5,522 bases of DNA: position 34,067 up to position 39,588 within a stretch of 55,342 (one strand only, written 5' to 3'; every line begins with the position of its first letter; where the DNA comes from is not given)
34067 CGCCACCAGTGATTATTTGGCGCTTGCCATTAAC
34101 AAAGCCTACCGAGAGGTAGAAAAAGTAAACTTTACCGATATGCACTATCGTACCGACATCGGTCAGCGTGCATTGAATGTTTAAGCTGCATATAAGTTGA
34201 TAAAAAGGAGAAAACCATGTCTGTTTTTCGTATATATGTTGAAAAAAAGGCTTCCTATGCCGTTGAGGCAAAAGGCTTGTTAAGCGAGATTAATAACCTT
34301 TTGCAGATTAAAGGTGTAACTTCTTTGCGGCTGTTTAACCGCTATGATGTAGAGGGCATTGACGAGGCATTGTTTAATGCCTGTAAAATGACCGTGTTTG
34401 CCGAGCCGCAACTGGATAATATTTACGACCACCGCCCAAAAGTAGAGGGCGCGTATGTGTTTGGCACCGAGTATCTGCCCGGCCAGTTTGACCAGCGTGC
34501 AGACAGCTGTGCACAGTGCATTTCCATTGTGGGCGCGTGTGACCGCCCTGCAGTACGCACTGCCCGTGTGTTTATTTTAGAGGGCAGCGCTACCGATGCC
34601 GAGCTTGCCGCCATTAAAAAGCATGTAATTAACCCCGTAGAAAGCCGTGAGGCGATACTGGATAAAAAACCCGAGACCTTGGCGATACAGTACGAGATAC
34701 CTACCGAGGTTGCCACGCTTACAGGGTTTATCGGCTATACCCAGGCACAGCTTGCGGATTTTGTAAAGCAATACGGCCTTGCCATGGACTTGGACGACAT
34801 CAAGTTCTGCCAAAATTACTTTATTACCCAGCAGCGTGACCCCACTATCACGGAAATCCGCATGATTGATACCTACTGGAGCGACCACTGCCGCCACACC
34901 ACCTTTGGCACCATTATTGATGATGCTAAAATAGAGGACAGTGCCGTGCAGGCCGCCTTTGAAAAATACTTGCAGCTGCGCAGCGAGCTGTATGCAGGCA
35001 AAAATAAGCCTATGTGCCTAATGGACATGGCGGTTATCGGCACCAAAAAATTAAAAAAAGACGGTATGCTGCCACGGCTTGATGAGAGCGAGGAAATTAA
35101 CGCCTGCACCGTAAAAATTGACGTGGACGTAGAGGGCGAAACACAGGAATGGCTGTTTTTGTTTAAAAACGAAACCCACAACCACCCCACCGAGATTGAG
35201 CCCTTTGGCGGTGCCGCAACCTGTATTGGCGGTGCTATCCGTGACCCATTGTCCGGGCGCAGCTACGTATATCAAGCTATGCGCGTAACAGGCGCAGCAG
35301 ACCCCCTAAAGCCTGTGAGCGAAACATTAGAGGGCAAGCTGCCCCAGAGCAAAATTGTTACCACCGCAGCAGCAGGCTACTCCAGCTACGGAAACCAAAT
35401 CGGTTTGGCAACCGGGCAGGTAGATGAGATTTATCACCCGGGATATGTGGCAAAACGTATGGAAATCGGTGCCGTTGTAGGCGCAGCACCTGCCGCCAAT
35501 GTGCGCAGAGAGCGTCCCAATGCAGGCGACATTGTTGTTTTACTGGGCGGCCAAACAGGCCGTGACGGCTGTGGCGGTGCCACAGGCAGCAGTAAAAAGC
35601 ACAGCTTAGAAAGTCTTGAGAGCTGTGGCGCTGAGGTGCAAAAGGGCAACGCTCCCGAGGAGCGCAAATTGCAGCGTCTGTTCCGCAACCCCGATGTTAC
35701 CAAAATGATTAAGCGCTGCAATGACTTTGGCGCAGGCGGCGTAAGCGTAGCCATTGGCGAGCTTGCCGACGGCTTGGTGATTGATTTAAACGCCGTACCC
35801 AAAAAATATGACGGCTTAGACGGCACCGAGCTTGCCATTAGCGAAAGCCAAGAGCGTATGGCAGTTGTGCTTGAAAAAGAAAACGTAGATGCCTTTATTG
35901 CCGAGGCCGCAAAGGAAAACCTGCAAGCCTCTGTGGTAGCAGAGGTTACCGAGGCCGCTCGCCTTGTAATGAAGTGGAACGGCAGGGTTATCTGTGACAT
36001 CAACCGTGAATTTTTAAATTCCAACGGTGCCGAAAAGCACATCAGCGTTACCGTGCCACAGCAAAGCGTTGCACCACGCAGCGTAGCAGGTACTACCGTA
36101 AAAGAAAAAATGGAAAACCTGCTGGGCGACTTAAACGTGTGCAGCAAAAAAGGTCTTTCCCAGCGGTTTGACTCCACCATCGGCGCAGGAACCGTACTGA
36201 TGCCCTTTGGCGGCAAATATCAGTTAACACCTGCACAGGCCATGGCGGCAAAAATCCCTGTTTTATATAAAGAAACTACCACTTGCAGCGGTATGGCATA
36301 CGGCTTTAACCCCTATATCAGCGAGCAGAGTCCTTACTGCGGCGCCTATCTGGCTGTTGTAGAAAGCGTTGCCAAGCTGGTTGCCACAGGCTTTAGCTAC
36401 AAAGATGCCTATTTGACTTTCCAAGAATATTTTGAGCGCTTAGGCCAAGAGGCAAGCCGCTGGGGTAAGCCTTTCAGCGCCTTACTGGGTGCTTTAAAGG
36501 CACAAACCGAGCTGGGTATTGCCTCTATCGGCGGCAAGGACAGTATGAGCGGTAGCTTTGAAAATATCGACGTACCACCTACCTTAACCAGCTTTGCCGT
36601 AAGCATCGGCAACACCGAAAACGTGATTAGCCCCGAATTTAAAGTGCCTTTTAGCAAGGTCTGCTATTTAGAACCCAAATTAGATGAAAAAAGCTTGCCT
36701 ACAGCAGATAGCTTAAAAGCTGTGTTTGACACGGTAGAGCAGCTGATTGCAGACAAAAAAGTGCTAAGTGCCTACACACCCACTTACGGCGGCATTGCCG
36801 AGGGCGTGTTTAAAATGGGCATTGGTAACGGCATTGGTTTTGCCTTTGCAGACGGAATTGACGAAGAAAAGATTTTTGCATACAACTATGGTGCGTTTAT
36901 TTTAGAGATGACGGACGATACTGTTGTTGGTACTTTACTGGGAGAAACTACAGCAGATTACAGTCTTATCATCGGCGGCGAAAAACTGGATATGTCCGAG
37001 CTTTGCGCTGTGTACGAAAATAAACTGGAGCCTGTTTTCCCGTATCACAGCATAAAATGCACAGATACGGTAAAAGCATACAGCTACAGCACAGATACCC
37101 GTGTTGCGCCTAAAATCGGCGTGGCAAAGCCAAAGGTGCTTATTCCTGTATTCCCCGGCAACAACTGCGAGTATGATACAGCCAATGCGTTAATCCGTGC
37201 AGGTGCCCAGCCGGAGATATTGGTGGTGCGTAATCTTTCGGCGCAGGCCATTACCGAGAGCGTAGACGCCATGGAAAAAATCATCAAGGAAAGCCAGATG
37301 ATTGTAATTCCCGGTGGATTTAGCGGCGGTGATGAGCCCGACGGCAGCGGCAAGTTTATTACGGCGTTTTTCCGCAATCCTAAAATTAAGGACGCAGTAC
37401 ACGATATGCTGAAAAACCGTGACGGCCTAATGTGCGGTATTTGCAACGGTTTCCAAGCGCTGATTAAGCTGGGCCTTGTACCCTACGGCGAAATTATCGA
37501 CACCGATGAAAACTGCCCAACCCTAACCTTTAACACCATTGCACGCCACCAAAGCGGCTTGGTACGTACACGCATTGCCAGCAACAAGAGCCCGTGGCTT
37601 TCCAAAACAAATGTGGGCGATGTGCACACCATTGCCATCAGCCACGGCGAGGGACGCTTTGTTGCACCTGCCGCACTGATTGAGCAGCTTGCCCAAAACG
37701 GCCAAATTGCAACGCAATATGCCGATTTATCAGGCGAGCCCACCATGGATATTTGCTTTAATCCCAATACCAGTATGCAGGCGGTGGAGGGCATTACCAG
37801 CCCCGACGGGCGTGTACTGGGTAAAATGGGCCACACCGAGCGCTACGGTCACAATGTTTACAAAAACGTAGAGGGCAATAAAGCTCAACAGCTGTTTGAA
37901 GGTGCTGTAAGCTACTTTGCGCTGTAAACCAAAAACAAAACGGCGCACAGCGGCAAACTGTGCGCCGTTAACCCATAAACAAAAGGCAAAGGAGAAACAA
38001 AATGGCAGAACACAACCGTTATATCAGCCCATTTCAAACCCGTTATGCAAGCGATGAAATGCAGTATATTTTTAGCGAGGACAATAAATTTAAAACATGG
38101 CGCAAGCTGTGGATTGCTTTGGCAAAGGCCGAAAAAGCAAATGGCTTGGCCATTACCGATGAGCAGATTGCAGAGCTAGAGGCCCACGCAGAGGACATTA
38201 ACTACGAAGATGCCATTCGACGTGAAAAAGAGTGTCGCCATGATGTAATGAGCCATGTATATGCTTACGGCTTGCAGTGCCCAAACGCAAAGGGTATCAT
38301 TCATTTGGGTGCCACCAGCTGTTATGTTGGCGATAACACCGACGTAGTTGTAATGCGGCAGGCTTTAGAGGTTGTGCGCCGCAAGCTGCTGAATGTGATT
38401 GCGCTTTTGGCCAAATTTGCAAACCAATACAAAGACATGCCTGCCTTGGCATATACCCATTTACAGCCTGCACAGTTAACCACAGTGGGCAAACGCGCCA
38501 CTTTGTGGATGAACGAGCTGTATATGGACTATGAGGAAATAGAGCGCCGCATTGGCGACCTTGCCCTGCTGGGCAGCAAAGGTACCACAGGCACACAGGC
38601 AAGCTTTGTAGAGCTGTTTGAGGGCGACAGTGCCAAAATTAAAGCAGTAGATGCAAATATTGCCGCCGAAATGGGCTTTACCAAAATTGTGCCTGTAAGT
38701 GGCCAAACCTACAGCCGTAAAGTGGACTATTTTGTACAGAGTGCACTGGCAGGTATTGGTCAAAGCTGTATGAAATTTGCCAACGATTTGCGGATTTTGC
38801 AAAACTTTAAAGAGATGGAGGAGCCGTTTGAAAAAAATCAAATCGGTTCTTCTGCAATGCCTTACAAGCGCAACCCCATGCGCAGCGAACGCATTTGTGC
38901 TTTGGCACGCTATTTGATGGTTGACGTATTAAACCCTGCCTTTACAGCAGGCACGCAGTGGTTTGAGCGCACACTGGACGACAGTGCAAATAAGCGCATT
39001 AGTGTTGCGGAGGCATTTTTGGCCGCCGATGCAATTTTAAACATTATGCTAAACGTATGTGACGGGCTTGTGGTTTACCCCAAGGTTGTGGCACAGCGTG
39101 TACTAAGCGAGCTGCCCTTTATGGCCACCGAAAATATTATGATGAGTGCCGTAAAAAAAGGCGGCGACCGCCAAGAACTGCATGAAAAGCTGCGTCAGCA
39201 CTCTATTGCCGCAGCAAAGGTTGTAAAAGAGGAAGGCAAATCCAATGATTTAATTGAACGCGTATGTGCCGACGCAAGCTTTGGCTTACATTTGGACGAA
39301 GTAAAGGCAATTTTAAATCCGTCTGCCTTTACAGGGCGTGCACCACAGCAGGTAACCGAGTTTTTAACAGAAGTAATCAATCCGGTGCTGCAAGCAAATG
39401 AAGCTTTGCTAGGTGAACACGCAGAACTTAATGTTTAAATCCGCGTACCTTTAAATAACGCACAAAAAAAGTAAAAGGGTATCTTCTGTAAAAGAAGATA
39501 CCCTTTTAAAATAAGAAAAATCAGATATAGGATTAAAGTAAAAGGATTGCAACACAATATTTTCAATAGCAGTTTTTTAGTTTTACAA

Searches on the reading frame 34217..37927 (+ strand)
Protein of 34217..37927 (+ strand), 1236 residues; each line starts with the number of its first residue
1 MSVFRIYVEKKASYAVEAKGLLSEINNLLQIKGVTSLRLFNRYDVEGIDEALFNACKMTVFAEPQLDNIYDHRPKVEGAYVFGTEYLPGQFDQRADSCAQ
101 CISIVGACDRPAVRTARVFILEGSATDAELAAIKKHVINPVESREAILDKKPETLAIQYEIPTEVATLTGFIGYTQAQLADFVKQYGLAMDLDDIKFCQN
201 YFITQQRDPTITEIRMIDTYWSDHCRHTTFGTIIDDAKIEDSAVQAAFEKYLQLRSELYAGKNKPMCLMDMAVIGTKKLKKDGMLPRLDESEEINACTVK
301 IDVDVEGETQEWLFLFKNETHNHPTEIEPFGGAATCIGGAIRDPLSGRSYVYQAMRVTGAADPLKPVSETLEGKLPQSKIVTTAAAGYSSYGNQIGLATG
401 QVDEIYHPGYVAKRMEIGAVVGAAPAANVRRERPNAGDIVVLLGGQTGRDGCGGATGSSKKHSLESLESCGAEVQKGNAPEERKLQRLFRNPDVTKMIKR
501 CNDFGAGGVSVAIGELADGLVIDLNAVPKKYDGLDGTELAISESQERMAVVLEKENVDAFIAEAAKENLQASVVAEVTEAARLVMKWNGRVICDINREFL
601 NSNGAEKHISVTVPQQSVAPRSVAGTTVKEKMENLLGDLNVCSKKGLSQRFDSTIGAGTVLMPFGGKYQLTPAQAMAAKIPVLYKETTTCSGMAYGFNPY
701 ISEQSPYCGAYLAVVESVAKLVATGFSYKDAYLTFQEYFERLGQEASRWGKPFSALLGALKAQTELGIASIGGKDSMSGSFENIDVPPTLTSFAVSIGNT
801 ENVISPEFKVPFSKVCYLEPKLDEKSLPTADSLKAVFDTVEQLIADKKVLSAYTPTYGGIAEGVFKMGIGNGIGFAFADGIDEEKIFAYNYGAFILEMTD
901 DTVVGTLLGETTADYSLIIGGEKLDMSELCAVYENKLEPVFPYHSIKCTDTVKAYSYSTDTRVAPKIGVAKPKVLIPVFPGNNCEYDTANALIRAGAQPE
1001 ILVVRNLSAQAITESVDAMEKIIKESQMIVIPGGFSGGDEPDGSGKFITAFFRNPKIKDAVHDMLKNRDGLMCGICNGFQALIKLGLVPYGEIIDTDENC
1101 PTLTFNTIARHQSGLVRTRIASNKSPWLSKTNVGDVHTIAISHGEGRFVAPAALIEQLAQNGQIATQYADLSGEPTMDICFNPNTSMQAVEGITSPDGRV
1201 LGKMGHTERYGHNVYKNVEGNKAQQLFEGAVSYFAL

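Call 32: search_protein_families(library=ncbifam, proteins=[window:34217-37927:+], max_evalue=1e-10)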
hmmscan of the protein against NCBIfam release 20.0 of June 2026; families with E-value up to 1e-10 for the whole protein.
window:34217-37927:+ (1236 aa): 9 families
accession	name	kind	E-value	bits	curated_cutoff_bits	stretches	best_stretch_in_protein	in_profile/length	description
TIGR01857.1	FGAM-synthase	equivalog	0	1891.4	1057.05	1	4-1234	1-1239/1239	phosphoribosylformylglycinamidine synthase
NF003672.0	PRK05297.1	equivalog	1.2e-86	291.3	783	2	125-727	117-725/1290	phosphoribosylformylglycinamidine synthase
TIGR01736.1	FGAM_synth_II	equivalog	1.5e-74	251.6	525.75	1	309-908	66-673/718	phosphoribosylformylglycinamidine synthase subunit PurL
TIGR01735.1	FGAM_synt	equivalog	3.3e-72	243.5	1123.05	2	107-778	94-792/1307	phosphoribosylformylglycinamidine synthase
NF002290.1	PRK01213.1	equivalog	1.7e-70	238.1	648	1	309-901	66-667/723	phosphoribosylformylglycinamidine synthase subunit PurL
NF010690.0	PRK14090.1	equivalog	1.4e-40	139.2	1047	1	310-807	59-509/601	phosphoribosylformylglycinamidine synthase subunit PurL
TIGR01737.1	FGAM_synth_I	equivalog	4.5e-38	130.9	177.8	1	974-1232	3-226/228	phosphoribosylformylglycinamidine synthase I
NF002252.0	PRK01175.1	equivalog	4.9e-33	114.3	298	1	972-1233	4-250/261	phosphoribosylformylglycinamidine synthase subunit PurQ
NF002957.0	PRK03619.1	equivalog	7.9e-31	107.1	212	1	974-1229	3-215/222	phosphoribosylformylglycinamidine synthase subunit PurQ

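Call 33: find_related_loci(query=window:34217-37924:+, collection=genome_contigs, flank=100)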
Query window:34217-37924:+ (1236 aa) in genome_contigs; peptide patterns used: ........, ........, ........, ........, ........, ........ (x = any residue, [..] = any of these).
600 stretches matched a pattern (row limit reached: there are more); 546 encode a relative of the query (tblastn E <= 1e-3); the best 80 are kept; 80 distinct loci.
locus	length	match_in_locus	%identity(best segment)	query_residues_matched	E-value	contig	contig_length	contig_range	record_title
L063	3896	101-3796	71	1-1234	0e+0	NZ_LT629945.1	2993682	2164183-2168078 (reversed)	Angelakisella massiliensis strain Marseille-P3217T, whole genome shotgun sequence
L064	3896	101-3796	70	1-1234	0e+0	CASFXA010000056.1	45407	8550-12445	uncultured Oscillospiraceae bacterium isolate CO.O25.metabat-bins.313 genome assembly, contig: CO.O25.metabat-bins.313.f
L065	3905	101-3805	67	1-1236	0e+0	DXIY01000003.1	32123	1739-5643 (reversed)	MAG TPA_asm: Candidatus Ruthenibacterium merdipullorum isolate ChiSxjej5B17-15602 ChiSxjej5B17M5__C3852_L32123_SAMN08009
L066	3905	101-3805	67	1-1236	0e+0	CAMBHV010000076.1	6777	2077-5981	MAG: uncultured Clostridia bacterium isolate SRR17382105_bin.46_metaWRAP_v1.3_MAG genome assembly, contig: ERZ10544616.4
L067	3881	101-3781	67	3-1234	0e+0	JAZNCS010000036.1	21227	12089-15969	MAG: Acutalibacteraceae bacterium isolate T1900044730_TS20190196.MAGScoT_cleanbin_000024 SGB_2005_k141_1782399, whole ge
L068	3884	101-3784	67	3-1234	0e+0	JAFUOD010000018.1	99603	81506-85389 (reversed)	MAG: Oscillospiraceae bacterium isolate RGIG4672 Roe_deer_Rectum-5__c3194, whole genome shotgun sequence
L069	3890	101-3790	67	1-1234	0e+0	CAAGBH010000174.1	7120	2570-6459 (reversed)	MAG TPA_asm: Clostridia bacterium, isolate HGM12756, WGS project CAAGBH010000000 data, contig: SRS476047_64_k119_509015,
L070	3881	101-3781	67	3-1234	0e+0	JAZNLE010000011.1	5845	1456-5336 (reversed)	MAG: Acutalibacteraceae bacterium isolate T1900044671_TS20190137.MAGScoT_cleanbin_000035 SGB_1591_k141_2949698, whole ge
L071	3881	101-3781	66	3-1234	0e+0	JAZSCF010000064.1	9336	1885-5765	MAG: Acutalibacteraceae bacterium isolate T1900044918_TS20190384.MAGScoT_cleanbin_000008 SGB_3345_k141_1569462, whole ge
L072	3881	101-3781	66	3-1234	0e+0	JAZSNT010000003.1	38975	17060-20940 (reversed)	MAG: Acutalibacteraceae bacterium isolate T1900044550_TS20190016.MAGScoT_cleanbin_000024 SGB_215_k141_1723548, whole gen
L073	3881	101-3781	66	3-1234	0e+0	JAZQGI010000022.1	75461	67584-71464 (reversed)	MAG: Acutalibacteraceae bacterium isolate T1900044631_TS20190097.MAGScoT_cleanbin_000007 SGB_1034_k141_2458847, whole ge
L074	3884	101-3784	67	3-1234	0e+0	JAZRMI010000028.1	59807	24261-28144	MAG: Acutalibacteraceae bacterium isolate T1900045426_YK20190117.MAGScoT_cleanbin_000006 SGB_7068_k141_850058, whole gen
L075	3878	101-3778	67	3-1234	0e+0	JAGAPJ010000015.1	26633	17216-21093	MAG: Clostridia bacterium isolate RGIG8652 Water_deer_Cecum.Co__c113745, whole genome shotgun sequence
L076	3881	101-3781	67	3-1234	0e+0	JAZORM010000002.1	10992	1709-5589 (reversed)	MAG: Acutalibacteraceae bacterium isolate T1900045556_YK20190250.MAGScoT_cleanbin_000023 SGB_7899_k141_2573737, whole ge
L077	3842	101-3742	67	3-1220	0e+0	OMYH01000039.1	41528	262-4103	uncultured Clostridiales bacterium isolate RUG080 genome assembly, contig: scaffold_2283, whole genome shotgun sequence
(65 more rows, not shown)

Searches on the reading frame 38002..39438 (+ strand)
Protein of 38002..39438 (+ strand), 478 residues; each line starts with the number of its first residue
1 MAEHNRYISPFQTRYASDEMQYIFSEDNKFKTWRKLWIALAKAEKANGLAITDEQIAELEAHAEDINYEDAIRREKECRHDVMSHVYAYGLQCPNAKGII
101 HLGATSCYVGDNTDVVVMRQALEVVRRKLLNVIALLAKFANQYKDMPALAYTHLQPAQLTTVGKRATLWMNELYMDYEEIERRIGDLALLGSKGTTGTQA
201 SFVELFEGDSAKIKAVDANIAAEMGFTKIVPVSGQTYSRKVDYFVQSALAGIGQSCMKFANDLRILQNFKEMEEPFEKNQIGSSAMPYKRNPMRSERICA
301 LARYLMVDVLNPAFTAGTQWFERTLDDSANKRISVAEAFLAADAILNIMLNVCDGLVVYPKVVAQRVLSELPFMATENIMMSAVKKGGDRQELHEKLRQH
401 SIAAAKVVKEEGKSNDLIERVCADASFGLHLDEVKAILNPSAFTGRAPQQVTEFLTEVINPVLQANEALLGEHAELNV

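Call 32: search_protein_families(library=ncbifam, proteins=[window:38002-39438:+], max_evalue=1e-10)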
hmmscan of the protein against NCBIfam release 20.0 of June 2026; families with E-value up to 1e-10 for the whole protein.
window:38002-39438:+ (478 aa): 8 families
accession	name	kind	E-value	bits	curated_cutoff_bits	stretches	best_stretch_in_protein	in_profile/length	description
TIGR00928.1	purB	equivalog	2.9e-114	382.2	326.2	1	12-454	2-435/436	adenylosuccinate lyase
NF006500.1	PRK08937.2-4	subfamily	4.7e-40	137.7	626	1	13-456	12-444/448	adenylosuccinate lyase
NF052536.2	CoM_syn_XcbD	exception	7e-33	114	600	1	11-451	10-439/443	3-sulfopropionylcysteine synthase XcbD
TIGR02426.1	protocat_pcaB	equivalog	1.8e-30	106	355.75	1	16-324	7-306/338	3-carboxy-cis,cis-muconate cycloisomerase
NF006554.0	PRK09053.1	equivalog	8.4e-29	100.7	595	1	13-457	11-447/453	3-carboxy-cis,cis-muconate cycloisomerase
NF004631.0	PRK05975.1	equivalog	2.5e-21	76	371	1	15-307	15-297/352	3-carboxy-cis,cis-muconate cycloisomerase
NF006764.0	PRK09285.1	equivalog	4.5e-21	74.8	446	1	5-344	6-359/456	adenylosuccinate lyase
NF052556.1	NtrsucLyaStm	equivalog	9.2e-16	57.7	650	1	61-451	69-460/466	nitrosuccinate lyase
